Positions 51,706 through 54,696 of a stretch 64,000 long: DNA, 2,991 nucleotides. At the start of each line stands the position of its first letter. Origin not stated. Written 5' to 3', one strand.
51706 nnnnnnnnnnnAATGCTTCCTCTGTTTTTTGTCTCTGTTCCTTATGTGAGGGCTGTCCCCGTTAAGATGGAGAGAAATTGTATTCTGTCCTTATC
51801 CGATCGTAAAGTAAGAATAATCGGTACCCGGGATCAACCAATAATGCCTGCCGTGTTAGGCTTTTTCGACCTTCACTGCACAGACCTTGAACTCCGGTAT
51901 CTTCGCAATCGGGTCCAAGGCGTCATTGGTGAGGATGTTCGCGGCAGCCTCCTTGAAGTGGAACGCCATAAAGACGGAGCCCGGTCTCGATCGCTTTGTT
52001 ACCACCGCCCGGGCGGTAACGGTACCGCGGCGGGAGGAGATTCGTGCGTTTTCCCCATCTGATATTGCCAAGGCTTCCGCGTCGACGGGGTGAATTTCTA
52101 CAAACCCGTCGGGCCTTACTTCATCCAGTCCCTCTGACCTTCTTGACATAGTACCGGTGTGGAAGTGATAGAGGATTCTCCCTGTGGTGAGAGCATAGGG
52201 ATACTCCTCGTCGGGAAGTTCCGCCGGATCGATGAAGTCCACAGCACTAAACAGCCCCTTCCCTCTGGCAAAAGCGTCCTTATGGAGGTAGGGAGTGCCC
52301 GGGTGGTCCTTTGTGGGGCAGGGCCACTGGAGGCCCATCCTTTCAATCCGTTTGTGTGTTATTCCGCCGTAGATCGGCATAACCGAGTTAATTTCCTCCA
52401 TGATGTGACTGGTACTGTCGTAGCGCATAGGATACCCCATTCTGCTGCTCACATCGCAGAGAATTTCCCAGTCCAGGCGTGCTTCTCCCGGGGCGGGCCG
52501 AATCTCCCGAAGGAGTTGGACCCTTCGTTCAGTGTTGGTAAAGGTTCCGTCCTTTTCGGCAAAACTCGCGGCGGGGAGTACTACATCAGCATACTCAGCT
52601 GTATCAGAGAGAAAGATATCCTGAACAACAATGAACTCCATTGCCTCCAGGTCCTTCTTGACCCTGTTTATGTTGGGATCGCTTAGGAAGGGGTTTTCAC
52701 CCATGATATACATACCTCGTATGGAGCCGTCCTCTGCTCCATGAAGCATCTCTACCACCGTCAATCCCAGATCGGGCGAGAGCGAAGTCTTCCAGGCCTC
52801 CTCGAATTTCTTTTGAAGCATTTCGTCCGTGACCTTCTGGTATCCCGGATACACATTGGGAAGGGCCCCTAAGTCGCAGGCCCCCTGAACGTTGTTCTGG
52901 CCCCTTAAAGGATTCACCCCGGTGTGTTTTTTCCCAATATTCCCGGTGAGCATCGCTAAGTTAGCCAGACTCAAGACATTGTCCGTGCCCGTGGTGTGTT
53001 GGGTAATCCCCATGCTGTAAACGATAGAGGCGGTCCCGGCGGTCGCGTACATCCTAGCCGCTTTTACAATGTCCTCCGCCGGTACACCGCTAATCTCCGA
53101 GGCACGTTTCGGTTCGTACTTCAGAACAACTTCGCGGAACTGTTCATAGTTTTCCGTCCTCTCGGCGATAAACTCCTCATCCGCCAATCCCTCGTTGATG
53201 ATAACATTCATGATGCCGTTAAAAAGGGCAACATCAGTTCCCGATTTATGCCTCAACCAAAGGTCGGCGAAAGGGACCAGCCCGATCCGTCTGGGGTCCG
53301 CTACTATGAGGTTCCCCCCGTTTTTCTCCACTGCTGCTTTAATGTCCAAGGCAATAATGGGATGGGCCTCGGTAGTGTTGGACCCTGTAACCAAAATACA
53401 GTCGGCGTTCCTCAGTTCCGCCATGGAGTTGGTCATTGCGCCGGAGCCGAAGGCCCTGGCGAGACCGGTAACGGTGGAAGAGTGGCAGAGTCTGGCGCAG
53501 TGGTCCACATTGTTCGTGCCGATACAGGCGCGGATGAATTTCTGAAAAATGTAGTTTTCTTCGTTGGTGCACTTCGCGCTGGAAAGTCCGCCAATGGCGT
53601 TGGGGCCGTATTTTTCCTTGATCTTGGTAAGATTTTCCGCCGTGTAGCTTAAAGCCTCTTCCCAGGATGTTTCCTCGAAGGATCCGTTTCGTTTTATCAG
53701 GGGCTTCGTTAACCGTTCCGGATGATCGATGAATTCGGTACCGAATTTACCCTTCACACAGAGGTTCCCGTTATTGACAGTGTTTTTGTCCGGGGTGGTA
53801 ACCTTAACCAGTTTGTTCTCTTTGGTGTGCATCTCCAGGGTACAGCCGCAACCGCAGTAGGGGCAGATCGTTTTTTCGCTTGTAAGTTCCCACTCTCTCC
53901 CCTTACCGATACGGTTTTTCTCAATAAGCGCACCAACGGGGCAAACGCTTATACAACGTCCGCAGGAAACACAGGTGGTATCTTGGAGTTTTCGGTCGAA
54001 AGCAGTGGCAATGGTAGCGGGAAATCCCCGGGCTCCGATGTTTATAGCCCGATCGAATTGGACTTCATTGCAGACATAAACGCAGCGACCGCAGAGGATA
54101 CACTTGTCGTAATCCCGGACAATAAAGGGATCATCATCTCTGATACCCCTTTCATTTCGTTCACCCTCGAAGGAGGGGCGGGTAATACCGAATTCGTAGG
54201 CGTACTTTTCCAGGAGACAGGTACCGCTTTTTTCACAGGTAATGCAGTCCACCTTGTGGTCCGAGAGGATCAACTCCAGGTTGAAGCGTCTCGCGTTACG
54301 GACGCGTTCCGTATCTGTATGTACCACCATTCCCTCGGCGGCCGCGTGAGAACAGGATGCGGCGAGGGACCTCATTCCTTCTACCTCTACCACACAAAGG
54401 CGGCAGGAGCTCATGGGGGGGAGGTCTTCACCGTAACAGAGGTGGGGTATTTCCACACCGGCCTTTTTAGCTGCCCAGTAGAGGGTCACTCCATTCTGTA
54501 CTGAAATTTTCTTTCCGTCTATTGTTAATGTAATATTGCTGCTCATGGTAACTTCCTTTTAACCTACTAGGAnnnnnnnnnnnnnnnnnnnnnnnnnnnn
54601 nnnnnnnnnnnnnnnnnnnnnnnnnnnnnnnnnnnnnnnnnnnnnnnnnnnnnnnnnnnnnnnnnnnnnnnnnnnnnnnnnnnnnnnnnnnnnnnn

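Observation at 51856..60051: NuoE/NuoF-linked Cys-type formate dehydrogenase operon (candidate NAD(P)H- or ferredoxin-coupled, possibly electron-bifurcating)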

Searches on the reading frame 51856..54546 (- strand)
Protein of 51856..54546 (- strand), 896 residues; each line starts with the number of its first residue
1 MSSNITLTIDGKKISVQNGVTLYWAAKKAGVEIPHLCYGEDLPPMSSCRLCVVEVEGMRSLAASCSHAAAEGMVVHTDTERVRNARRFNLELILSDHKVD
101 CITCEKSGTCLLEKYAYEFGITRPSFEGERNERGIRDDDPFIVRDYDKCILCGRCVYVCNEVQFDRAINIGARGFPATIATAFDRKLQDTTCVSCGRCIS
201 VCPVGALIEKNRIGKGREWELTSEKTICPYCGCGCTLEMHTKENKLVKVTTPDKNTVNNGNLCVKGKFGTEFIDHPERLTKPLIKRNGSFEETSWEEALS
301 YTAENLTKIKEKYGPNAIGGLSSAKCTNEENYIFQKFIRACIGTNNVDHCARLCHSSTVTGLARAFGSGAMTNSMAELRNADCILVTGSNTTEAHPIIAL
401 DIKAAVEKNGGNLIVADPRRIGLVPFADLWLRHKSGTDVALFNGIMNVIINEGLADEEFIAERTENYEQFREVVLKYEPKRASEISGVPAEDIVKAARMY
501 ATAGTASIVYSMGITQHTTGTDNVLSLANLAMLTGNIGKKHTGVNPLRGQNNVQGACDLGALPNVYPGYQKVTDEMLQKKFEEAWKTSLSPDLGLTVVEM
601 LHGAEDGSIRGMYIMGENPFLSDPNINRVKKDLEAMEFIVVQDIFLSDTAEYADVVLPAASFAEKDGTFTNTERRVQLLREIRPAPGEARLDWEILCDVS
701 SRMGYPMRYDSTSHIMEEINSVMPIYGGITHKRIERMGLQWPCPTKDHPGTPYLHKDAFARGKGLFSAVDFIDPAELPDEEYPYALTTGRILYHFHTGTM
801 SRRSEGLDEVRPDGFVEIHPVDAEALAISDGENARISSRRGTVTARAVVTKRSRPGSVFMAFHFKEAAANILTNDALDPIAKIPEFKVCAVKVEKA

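Call 4: search_protein_families(library=pfam, proteins=[window:51856-54546:-], max_evalue=0.01)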
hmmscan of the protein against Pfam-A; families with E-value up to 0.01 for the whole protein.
window:51856-54546:- (896 aa): 16 families
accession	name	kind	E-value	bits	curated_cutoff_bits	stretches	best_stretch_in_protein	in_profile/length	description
PF00384.28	Molybdopterin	-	5.6e-85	285.9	24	1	278-701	1-352/353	Molybdopterin oxidoreductase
PF01568.27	Molydop_binding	-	2.7e-34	117.9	26.8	1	785-890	2-110/110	Molydopterin dinucleotide binding domain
PF13510.11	Fer2_4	-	2.8e-20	72.6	22.8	1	3-79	2-81/82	2Fe-2S iron-sulfur cluster binding domain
PF04879.21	Molybdop_Fe4S4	-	1.7e-16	60.3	22.7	1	224-274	4-54/55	Molybdopterin oxidoreductase Fe4S4 domain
PF10588.14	NADH-G_4Fe-4S_3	-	1.6e-13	50.4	27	1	86-123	1-38/40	NADH-ubiquinone oxidoreductase-G iron-sulfur binding region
PF22117.2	Fer4_Nqo3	-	7.9e-09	36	27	1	140-207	2-66/67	NADH-quinone oxidoreductase subunit 3, ferredoxin-like domain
PF12838.12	Fer4_7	-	1.5e-08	35.4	27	1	148-206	1-52/52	4Fe-4S dicluster domain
PF00037.32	Fer4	-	5.5e-08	32.7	21.1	2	191-207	7-23/24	4Fe-4S binding domain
PF14697.11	Fer4_21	-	7.3e-08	32.9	35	1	145-206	4-55/59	4Fe-4S dicluster domain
PF12837.12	Fer4_6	-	1.6e-06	28.2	25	2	141-160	1-20/24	4Fe-4S binding domain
PF13183.11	Fer4_8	-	4.7e-06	27.5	27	1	147-205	3-67/68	4Fe-4S dicluster domain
PF25160.1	LdpA_Fe-S-bd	-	1.1e-05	25.5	27.6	1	185-208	21-44/49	LdpA Fe-S cluster-binding domain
PF13187.11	Fer4_9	-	5.1e-05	23.6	27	1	148-206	1-51/52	4Fe-4S dicluster domain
PF12797.12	Fer4_2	-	0.00011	22.4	24.5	1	142-160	3-21/22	4Fe-4S binding domain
PF13484.11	Fer4_16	-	0.00012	23.2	30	0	191-220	1-31/66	4Fe-4S double cluster binding domain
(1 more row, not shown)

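Call 5: search_protein_families(library=ncbifam, proteins=[window:51856-54546:-], max_evalue=0.001)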
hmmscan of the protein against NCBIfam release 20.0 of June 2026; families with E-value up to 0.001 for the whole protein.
window:51856-54546:- (896 aa): 40 families (the best 25 are shown)
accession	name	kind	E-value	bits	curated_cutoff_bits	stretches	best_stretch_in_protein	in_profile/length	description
TIGR01591.1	Fdh-alpha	equivalog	3.5e-269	894.5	666.25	1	226-893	1-672/672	formate dehydrogenase subunit alpha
NF047855.1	AssmNtatRedNasC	equivalog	6.7e-173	576.7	1100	1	222-894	19-707/708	assimilatory nitrate reductase catalytic subunit NasC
TIGR01973.1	NuoG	equivalog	2.2e-109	367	470.05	1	7-696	1-603/606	NADH-quinone oxidoreductase subunit NuoG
NF041323.1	Nitr_red_NasA_Halo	equivalog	2.5e-103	346.9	1000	1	231-893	5-672/673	assimilatory nitrate reductase NasA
NF010055.0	PRK13532.1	equivalog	9.8e-103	344.9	904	3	211-464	30-291/830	nitrate reductase catalytic subunit NapA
NF005895.0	PRK07860.1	equivalog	2e-100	337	802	1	3-724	16-679/811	NADH-quinone oxidoreductase subunit G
TIGR01706.1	NAPA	equivalog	2.1e-97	327.4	930.55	3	211-464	30-291/830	periplasmic nitrate reductase subunit alpha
TIGR01553.1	formate-DH-alph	equivalog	1.3e-90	304.5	814.2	4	223-465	44-305/1009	formate dehydrogenase-N subunit alpha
TIGR01701.1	Fdhalpha-like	subfamily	2.3e-86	290.6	582.15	1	274-894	95-742/744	FdhF/YdeP family oxidoreductase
NF041513.1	formate_DH_Act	exception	2e-83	280.8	1400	4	225-465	44-296/1067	formate dehydrogenase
NF040763.1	FeFe_hydrog_A6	exception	5.6e-72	242.9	765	1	5-215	1-213/571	NADH-dependent [FeFe] hydrogenase, group A6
NF012032.0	PRK15488.1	equivalog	1.1e-66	225.4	694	2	192-709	13-533/759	thiosulfate reductase PhsA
TIGR02166.1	dmsA_ynfE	subfamily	5.5e-54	183.4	777.7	2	230-709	52-563/794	DMSO/selenate family reductase complex A subunit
NF005745.0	PRK07569.1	equivalog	6.5e-51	173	333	1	5-212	4-212/238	bidirectional hydrogenase complex protein HoxU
NF006305.0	PRK08493.1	equivalog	4.2e-49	167.4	591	1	5-447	2-440/819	NADH-quinone oxidoreductase subunit G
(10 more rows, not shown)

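Call 9: find_homologous_proteins(query=window:51856-54546:-, max_evalue=1e-50)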
Query window:51856-54546:- (896 aa): 7980 proteins with E <= 1e-50 among 8000 candidates; the best 120 are listed.
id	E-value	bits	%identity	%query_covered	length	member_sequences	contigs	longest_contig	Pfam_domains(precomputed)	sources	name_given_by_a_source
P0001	0.0e+0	2084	100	100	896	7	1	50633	PF14697.12,PF10588.15,PF00384.28,PF12837.13,PF12838.13,PF22117.3,PF13510.12,PF00037.33,PF01568.28,PF25160.2,PF13183.12,PF04879.22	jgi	jgi:formate dehydrogenase alpha subunit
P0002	0.0e+0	1809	84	100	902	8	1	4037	PF14697.12,PF10588.15,PF00384.28,PF12837.13,PF13484.12,PF12838.13,PF22117.3,PF13510.12,PF00037.33,PF01568.28,PF25160.2,PF04879.22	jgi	jgi:formate dehydrogenase alpha subunit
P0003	0.0e+0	1807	85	100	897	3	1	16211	PF14697.12,PF13510.12,PF10588.15,PF00384.28,PF12837.13,PF00037.33,PF01568.28,PF12838.13,PF22117.3,PF25160.2,PF04879.22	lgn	-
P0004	0.0e+0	1806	85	100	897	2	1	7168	PF14697.12,PF13510.12,PF10588.15,PF00384.28,PF12837.13,PF00037.33,PF01568.28,PF12838.13,PF22117.3,PF25160.2,PF04879.22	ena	-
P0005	0.0e+0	1801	85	100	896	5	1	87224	PF14697.12,PF13510.12,PF10588.15,PF00384.28,PF12837.13,PF00037.33,PF01568.28,PF12838.13,PF22117.3,PF25160.2,PF04879.22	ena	-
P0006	0.0e+0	1773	84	100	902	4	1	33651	PF14697.12,PF13510.12,PF10588.15,PF00384.28,PF00037.33,PF13484.12,PF01568.28,PF12838.13,PF22117.3,PF25160.2,PF04879.22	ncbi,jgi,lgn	jgi:formate dehydrogenase (NADP+) alpha subunit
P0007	0.0e+0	1673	78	100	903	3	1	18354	PF14697.12,PF10588.15,PF00384.28,PF12837.13,PF13484.12,PF12838.13,PF22117.3,PF13510.12,PF12797.13,PF00037.33,PF01568.28,PF25160.2,PF04879.22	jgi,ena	-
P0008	0.0e+0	1672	78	100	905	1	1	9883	PF14697.12,PF10588.15,PF00384.28,PF12837.13,PF13484.12,PF12838.13,PF22117.3,PF13510.12,PF12797.13,PF00037.33,PF01568.28,PF25160.2,PF13183.12,PF04879.22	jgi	jgi:formate dehydrogenase alpha subunit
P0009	0.0e+0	1660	77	100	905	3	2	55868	PF14697.12,PF10588.15,PF00384.28,PF12837.13,PF13484.12,PF12838.13,PF22117.3,PF13510.12,PF12797.13,PF00037.33,PF01568.28,PF25160.2,PF04879.22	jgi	jgi:formate dehydrogenase alpha subunit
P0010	0.0e+0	1649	77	99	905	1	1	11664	PF14697.12,PF10588.15,PF00384.28,PF12837.13,PF13484.12,PF12838.13,PF22117.3,PF13510.12,PF12797.13,PF00037.33,PF01568.28,PF04879.22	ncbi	-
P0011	0.0e+0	1648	77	100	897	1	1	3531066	PF14697.12,PF10588.15,PF00384.28,PF12837.13,PF12838.13,PF22117.3,PF13510.12,PF12797.13,PF00037.33,PF01568.28,PF13183.12,PF13187.12,PF04879.22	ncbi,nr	ncbi:MAG: formate dehydrogenase subunit alpha [Spirochaetota bacterium]|nr:MAG: formate dehydrogenas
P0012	0.0e+0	1647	76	100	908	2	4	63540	PF14697.12,PF13510.12,PF10588.15,PF00384.28,PF01568.28,PF12838.13,PF22117.3,PF04879.22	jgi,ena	-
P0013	0.0e+0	1640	76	99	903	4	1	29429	PF14697.12,PF10588.15,PF00384.28,PF12837.13,PF13484.12,PF12838.13,PF22117.3,PF13510.12,PF12797.13,PF00037.33,PF01568.28,PF04879.22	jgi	jgi:formate dehydrogenase alpha subunit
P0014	0.0e+0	1637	77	98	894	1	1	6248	PF14697.12,PF10588.15,PF00384.28,PF12837.13,PF13484.12,PF12838.13,PF22117.3,PF13510.12,PF00037.33,PF01568.28,PF25160.2,PF04879.22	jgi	-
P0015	0.0e+0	1634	76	100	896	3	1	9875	PF14697.12,PF13510.12,PF10588.15,PF00384.28,PF00037.33,PF01568.28,PF22117.3,PF04879.22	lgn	-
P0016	0.0e+0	1629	75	100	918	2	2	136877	PF14697.12,PF13510.12,PF10588.15,PF00384.28,PF12837.13,PF00037.33,PF01568.28,PF12838.13,PF22117.3,PF25160.2,PF04879.22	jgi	jgi:formate dehydrogenase alpha subunit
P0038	0.0e+0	1515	71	100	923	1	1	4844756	PF14697.12,PF13510.12,PF10588.15,PF00384.28,PF00037.33,PF13484.12,PF01568.28,PF12838.13,PF22117.3,PF25160.2,PF04879.22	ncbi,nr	ncbi:MAG: formate dehydrogenase subunit alpha [Spirochaetaceae bacterium]|nr:MAG: formate dehydrogen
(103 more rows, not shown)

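Call 10: find_encoding_contigs(protein=P0001, flank=10000, max_places=3)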
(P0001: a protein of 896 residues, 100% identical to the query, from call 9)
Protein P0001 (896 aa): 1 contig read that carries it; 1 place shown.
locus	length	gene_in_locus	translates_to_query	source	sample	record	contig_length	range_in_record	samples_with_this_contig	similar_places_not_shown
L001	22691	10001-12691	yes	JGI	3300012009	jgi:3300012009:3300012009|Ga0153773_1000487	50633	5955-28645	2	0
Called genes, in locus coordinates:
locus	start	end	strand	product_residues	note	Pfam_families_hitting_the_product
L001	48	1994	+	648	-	PF17201:Cache_3-Cache_2, PF17202:sCache_3_3, PF00672:HAMP, PF00512:HisKA, PF02518:HATPase_c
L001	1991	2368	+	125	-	PF00072:Response_reg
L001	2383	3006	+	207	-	PF00072:Response_reg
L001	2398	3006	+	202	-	PF00072:Response_reg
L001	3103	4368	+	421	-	PF00072:Response_reg, PF01226:Form_Nir_trans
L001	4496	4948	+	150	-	PF01257:2Fe-2S_thioredx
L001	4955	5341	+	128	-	-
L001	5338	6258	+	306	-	PF00571:CBS, PF13581:HATPase_c_2 (weak), PF02518:HATPase_c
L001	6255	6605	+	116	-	PF07085:DRTGG (weak)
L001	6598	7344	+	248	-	PF02811:PHP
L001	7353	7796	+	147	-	PF02518:HATPase_c, PF13589:HATPase_c_3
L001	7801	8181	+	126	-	-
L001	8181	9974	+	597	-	PF01257:2Fe-2S_thioredx, PF01512:Complex1_51K, PF10531:SLBB, PF10589:NADH_4Fe-4S, PF00037:Fer4 (weak), PF13237:Fer4_10, PF14697:Fer4_21, PF12838:Fer4_7 (weak), +5 more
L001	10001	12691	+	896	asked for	PF13510:Fer2_4, PF10588:NADH-G_4Fe-4S_3, PF22117:Fer4_Nqo3, PF12838:Fer4_7, PF14697:Fer4_21, PF04879:Molybdop_Fe4S4, PF00384:Molybdopterin, PF01568:Molydop_binding, +4 more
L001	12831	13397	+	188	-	PF01227:GTP_cyclohydroI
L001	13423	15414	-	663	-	-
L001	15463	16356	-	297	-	PF05116:S6PP (faint), PF08282:Hydrolase_3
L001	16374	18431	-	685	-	PF00521:DNA_topoisoIV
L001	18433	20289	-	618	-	PF02518:HATPase_c (weak), PF00204:DNA_gyraseB, PF01751:Toprim, PF00986:DNA_gyraseB_C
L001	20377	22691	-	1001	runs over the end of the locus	PF00675:Peptidase_M16, PF05193:Peptidase_M16_C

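Call 11: find_encoding_contigs(protein=P0011, flank=10000, max_places=2)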
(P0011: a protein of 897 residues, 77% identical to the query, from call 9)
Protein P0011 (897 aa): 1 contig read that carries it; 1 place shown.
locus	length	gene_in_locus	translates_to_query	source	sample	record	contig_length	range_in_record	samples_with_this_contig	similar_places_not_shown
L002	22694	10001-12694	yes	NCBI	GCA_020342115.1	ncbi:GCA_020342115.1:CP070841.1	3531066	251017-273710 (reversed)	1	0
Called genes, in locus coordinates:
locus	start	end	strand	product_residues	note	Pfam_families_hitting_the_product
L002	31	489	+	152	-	PF07331:TctB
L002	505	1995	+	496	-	PF01970:TctA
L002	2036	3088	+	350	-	PF01408:GFO_IDH_MocA, PF22725:GFO_IDH_MocA_C3, PF02894:GFO_IDH_MocA_C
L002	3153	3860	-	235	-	PF00392:GntR, PF07729:FCD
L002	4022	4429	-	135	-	PF01209:Ubie_methyltran (weak), PF13847:Methyltransf_31 (weak), PF13649:Methyltransf_25 (weak)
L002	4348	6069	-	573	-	PF02771:Acyl-CoA_dh_N, PF02770:Acyl-CoA_dh_M, PF00441:Acyl-CoA_dh_1, PF08028:Acyl-CoA_dh_2, PF12186:AcylCoA_dehyd_C (weak)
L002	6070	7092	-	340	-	PF01012:ETF, PF00766:ETF_alpha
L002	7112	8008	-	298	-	PF01012:ETF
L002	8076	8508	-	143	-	PF02782:FGGY_C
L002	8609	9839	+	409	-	PF01512:Complex1_51K, PF10531:SLBB (weak), PF10589:NADH_4Fe-4S, PF00037:Fer4, PF13237:Fer4_10, PF14697:Fer4_21, PF12838:Fer4_7 (weak), PF13187:Fer4_9 (weak), +3 more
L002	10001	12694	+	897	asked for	PF13510:Fer2_4, PF10588:NADH-G_4Fe-4S_3, PF22117:Fer4_Nqo3, PF12838:Fer4_7, PF14697:Fer4_21, PF04879:Molybdop_Fe4S4, PF00384:Molybdopterin, PF01568:Molydop_binding, +5 more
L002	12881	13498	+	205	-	PF01810:LysE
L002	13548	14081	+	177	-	PF01613:Flavin_Reduct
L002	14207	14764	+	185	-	PF20122:DUF6512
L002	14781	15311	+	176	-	PF01327:Pep_deformylase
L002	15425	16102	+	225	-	PF04208:MtrA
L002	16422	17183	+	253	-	-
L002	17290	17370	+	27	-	PF00313:CSD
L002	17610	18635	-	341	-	PF02912:Phe_tRNA-synt_N, PF01409:tRNA-synt_2d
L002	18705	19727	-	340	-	PF00356:LacI, PF00532:Peripla_BP_1, PF13377:Peripla_BP_3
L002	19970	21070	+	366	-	PF03215:Rad17 (weak), PF03459:TOBE (faint), PF00005:ABC_tran, PF02463:SMC_N (weak), PF13304:AAA_21 (faint), PF17912:OB_MalK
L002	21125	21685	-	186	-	PF12728:HTH_17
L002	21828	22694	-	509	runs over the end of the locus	PF03553:Na_H_antiporter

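Call 12: find_encoding_contigs(protein=P0038, flank=10000, max_places=2)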
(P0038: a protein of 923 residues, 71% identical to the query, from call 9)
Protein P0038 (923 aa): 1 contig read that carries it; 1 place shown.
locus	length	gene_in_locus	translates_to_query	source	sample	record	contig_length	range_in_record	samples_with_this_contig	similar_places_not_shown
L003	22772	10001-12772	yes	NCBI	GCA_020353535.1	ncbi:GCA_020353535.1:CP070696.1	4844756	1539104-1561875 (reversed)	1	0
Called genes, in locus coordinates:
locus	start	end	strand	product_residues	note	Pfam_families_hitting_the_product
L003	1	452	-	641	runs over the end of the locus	PF03063:Prismane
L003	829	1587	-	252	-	PF00142:Fer4_NifH (weak), PF01656:CbiA, PF02374:ArsA_ATPase, PF06564:CBP_BcsQ (faint), PF10609:ParA (weak), PF13614:AAA_31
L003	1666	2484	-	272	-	PF02634:FdhD-NarQ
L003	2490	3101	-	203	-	PF12804:NTP_transf_3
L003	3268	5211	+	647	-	PF17203:sCache_3_2 (faint), PF17201:Cache_3-Cache_2, PF17202:sCache_3_3, PF00672:HAMP, PF00512:HisKA, PF02518:HATPase_c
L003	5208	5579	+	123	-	PF00072:Response_reg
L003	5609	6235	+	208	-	PF00072:Response_reg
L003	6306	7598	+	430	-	PF00072:Response_reg, PF01226:Form_Nir_trans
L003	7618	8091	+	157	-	PF01257:2Fe-2S_thioredx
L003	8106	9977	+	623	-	PF01257:2Fe-2S_thioredx, PF01512:Complex1_51K, PF10531:SLBB (weak), PF10589:NADH_4Fe-4S, PF00037:Fer4, PF12838:Fer4_7, PF13237:Fer4_10, PF14697:Fer4_21, +5 more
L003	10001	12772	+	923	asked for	PF13510:Fer2_4, PF10588:NADH-G_4Fe-4S_3, PF22117:Fer4_Nqo3, PF12838:Fer4_7, PF14697:Fer4_21 (weak), PF04879:Molybdop_Fe4S4, PF00384:Molybdopterin, PF01568:Molydop_binding, +3 more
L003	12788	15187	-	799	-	PF02730:AFOR_N, PF01314:AFOR_C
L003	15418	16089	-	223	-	-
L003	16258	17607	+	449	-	PF01554:MatE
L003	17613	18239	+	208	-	PF07920:DUF1684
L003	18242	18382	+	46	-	-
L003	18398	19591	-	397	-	PF02660:G3P_acyltransf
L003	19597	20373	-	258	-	PF02649:GCHY-1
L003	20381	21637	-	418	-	PF00464:SHMT, PF00155:Aminotran_1_2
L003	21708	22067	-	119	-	-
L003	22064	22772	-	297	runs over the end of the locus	PF00303:Thymidylat_synt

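Call 38: find_related_loci(query=window:51856-54546:-, collection=metagenome_contigs, flank=10000)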
Query window:51856-54546:- (896 aa) in metagenome_contigs; peptide patterns used: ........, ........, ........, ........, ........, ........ (x = any residue, [..] = any of these).
600 stretches matched a pattern (row limit reached: there are more); 592 encode a relative of the query (tblastn E <= 1e-3); the best 80 are kept; 80 distinct loci.
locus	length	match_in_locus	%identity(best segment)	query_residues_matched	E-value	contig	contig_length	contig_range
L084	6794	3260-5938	59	3-895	0e+0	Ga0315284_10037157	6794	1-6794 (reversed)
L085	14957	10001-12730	57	1-896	0e+0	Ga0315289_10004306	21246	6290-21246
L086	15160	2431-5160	56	1-896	0e+0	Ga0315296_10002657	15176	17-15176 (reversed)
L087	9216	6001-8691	55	2-896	0e+0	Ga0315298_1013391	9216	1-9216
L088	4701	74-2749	56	2-894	0e+0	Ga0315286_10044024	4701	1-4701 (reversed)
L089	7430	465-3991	55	5-895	0e+0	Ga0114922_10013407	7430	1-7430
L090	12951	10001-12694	55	3-896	0e+0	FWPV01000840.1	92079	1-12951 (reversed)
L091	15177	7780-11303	54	5-894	0e+0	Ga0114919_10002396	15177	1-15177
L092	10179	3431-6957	53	4-894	0e+0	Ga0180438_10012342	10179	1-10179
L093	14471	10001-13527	54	4-894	0e+0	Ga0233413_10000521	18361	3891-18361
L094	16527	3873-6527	54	5-896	0e+0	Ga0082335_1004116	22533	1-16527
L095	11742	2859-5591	52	5-894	0e+0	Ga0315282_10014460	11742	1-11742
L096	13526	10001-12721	56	7-896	0e+0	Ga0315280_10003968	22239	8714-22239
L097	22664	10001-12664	53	7-893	0e+0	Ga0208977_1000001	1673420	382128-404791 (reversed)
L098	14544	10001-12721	51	5-894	0e+0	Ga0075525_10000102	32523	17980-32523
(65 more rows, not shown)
